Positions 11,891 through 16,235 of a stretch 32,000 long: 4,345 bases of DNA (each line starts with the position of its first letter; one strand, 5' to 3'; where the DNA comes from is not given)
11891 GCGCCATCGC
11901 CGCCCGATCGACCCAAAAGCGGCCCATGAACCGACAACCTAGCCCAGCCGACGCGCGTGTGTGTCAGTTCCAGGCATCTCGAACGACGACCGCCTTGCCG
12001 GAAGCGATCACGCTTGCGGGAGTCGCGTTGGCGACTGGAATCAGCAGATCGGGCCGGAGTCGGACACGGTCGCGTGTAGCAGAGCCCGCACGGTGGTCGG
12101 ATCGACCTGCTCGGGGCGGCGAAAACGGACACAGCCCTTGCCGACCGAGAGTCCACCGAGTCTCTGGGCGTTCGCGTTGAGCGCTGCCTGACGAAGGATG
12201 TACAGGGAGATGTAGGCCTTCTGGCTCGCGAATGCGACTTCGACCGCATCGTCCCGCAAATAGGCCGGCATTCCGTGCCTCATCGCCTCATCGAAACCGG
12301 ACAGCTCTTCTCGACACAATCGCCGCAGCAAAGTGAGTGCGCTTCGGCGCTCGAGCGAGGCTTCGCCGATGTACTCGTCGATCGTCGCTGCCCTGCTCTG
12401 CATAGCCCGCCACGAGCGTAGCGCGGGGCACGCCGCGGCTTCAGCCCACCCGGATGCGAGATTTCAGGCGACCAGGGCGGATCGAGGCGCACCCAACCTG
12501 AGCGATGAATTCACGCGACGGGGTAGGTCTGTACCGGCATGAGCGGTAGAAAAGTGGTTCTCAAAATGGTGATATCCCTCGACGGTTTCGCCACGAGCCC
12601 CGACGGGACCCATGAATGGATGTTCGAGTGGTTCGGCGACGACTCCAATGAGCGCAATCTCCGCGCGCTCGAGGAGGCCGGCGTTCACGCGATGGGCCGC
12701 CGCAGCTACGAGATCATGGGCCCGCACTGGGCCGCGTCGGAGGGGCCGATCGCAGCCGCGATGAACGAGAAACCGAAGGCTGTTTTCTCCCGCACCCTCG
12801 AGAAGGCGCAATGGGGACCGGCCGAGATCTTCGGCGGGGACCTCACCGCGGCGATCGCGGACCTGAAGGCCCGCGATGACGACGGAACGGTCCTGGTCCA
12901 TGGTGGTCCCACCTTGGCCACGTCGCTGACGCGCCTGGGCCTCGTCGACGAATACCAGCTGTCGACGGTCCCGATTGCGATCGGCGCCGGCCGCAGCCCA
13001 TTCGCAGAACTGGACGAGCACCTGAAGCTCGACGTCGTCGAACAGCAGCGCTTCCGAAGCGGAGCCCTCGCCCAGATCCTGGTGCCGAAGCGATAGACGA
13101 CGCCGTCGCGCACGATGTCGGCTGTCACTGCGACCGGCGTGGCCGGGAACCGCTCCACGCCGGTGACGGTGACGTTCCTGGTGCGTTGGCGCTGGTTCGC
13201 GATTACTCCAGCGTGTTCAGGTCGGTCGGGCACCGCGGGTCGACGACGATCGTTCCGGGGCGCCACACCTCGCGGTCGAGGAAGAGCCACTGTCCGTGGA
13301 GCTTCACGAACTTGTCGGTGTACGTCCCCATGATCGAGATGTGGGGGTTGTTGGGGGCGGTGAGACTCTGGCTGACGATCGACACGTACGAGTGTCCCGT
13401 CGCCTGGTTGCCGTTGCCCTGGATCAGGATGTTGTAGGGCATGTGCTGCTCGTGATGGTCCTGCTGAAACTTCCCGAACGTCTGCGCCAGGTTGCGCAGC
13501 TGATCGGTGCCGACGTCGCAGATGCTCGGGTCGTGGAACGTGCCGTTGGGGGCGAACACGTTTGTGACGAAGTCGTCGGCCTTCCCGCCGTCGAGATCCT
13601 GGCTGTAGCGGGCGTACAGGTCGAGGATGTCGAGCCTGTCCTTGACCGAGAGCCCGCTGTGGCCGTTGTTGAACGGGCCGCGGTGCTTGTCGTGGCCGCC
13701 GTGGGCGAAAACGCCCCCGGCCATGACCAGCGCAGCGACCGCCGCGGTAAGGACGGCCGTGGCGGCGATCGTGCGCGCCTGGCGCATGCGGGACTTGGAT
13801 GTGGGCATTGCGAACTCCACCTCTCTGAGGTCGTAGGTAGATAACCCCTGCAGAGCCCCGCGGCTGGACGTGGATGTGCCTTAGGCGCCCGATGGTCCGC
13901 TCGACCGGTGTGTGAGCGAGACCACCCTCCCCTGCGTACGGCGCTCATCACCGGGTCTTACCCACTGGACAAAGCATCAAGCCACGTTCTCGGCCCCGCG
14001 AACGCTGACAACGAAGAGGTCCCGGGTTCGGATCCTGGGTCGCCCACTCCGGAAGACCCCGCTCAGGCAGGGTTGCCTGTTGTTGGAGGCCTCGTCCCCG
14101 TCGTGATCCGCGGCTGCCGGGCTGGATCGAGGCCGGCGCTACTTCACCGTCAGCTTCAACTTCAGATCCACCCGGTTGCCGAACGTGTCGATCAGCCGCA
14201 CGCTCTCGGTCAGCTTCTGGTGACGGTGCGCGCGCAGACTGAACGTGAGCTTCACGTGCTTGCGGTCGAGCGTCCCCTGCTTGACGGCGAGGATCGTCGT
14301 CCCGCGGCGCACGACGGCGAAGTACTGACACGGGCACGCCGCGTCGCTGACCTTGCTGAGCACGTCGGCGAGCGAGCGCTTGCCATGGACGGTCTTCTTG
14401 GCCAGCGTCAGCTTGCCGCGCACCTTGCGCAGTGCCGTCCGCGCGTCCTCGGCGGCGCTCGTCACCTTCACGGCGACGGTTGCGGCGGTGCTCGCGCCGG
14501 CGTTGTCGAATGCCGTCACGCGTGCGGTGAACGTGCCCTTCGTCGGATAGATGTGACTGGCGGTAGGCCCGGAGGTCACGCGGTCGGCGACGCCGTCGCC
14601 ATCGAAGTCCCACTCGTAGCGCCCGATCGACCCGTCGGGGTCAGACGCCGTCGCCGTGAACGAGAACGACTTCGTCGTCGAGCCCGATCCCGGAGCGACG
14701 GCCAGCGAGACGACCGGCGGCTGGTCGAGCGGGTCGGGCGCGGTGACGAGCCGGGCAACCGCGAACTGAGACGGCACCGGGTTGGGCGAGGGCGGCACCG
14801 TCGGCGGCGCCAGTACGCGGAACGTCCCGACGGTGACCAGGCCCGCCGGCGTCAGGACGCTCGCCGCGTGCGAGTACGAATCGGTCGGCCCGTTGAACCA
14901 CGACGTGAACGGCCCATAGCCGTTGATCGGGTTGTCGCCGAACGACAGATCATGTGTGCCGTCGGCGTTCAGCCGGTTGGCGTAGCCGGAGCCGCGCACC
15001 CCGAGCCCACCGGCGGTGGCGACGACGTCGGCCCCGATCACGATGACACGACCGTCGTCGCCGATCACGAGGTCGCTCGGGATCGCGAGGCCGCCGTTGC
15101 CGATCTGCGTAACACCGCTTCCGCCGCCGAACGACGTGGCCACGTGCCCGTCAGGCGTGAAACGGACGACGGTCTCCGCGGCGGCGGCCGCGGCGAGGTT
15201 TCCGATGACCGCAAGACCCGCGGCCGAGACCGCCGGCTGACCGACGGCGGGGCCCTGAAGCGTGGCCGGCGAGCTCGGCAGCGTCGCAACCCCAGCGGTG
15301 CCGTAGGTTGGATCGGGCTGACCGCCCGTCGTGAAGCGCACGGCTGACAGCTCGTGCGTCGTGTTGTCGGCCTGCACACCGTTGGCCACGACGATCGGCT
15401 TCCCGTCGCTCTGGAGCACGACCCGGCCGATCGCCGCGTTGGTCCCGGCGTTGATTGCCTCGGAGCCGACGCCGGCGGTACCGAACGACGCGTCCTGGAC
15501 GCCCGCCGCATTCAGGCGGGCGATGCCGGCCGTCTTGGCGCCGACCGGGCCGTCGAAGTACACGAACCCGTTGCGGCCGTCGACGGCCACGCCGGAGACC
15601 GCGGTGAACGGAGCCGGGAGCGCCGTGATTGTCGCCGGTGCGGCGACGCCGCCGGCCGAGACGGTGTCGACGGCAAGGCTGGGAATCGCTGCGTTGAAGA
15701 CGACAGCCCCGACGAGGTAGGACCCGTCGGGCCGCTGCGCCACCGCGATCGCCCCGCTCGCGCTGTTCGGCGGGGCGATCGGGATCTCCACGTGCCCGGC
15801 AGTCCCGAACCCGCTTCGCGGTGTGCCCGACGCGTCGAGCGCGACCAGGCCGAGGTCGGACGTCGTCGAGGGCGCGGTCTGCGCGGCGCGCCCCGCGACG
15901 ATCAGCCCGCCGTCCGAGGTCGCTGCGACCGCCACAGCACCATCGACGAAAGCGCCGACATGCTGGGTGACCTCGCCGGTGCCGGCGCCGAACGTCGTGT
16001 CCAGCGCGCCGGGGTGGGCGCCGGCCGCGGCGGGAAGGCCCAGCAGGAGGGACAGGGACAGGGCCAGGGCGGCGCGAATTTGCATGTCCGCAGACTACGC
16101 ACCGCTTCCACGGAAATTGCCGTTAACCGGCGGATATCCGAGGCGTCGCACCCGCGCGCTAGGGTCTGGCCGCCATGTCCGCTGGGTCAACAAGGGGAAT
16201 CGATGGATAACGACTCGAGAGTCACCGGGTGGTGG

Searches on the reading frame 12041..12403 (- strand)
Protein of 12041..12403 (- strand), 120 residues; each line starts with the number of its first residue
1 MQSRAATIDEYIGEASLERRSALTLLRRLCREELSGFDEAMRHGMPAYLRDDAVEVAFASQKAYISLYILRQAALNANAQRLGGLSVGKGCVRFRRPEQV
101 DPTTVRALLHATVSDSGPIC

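Call 24: search_protein_families(library=pfam, proteins=[window:12041-12403:-], max_evalue=0.001)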
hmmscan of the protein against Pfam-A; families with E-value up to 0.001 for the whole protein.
window:12041-12403:- (120 aa): 1 family
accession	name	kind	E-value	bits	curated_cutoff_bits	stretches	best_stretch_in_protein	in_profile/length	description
PF08818.16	DUF1801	-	6e-13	49.4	27.2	1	19-112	1-84/85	Domain of unknown function (DU1801)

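Call 53: find_encoding_contigs(protein=window:12044-12403:-, flank=10000, max_places=4)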
Protein window:12044-12403:- (120 aa): 1 contig read that carries it; 1 place shown.
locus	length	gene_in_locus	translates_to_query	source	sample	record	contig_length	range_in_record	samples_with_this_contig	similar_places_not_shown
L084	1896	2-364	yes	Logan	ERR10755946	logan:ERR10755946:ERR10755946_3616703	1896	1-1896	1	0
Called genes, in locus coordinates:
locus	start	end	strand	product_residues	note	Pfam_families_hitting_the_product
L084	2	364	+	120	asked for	?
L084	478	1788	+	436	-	-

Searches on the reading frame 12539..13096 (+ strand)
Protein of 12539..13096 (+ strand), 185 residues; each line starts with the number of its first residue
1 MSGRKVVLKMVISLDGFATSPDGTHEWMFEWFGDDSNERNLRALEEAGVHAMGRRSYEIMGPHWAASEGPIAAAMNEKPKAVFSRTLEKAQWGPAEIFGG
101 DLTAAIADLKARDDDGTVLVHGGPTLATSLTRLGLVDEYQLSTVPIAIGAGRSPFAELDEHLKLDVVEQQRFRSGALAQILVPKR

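Call 24: search_protein_families(library=pfam, proteins=[window:12539-13096:+], max_evalue=0.001)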
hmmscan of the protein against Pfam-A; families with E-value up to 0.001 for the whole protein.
window:12539-13096:+ (185 aa): 1 family
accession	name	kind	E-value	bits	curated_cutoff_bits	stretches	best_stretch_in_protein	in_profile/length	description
PF01872.23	RibD_C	-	6.7e-22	78.7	24.1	1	4-175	1-194/197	RibD C-terminal domain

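Call 52: find_encoding_contigs(protein=window:12539-13093:+, flank=10000, max_places=4)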
Protein window:12539-13093:+ (185 aa): no gene with exactly this product is on record in the collection.

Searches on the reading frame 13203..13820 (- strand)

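Call 24: search_protein_families(library=pfam, proteins=[window:13203-13820:-], max_evalue=0.001)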
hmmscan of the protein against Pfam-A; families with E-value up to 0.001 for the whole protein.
window:13203-13820:- (205 aa): 1 family
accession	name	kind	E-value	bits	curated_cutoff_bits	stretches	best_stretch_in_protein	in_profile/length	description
PF13577.12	SnoaL_4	-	4.1e-14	53.1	24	1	59-183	3-125/126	SnoaL-like domain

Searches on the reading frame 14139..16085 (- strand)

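Call 24: search_protein_families(library=pfam, proteins=[window:14139-16085:-], max_evalue=0.001)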
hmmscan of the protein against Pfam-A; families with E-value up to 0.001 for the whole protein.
window:14139-16085:- (648 aa): 4 families
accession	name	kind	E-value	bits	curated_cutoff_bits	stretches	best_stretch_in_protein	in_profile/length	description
PF00801.26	PKD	-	1.3e-14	54.4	23.5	1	462-537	5-77/80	PKD domain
PF18911.6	PKD_4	-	1.1e-12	48.2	27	1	455-541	2-85/85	PKD domain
PF17164.10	DUF5122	-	3e-08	34.2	27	0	225-260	1-35/36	Domain of unknown function (DUF5122) beta-propeller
PF22352.2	K319L-like_PKD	-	2.1e-05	24.9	27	1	472-541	12-84/84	K319L-like, PKD domain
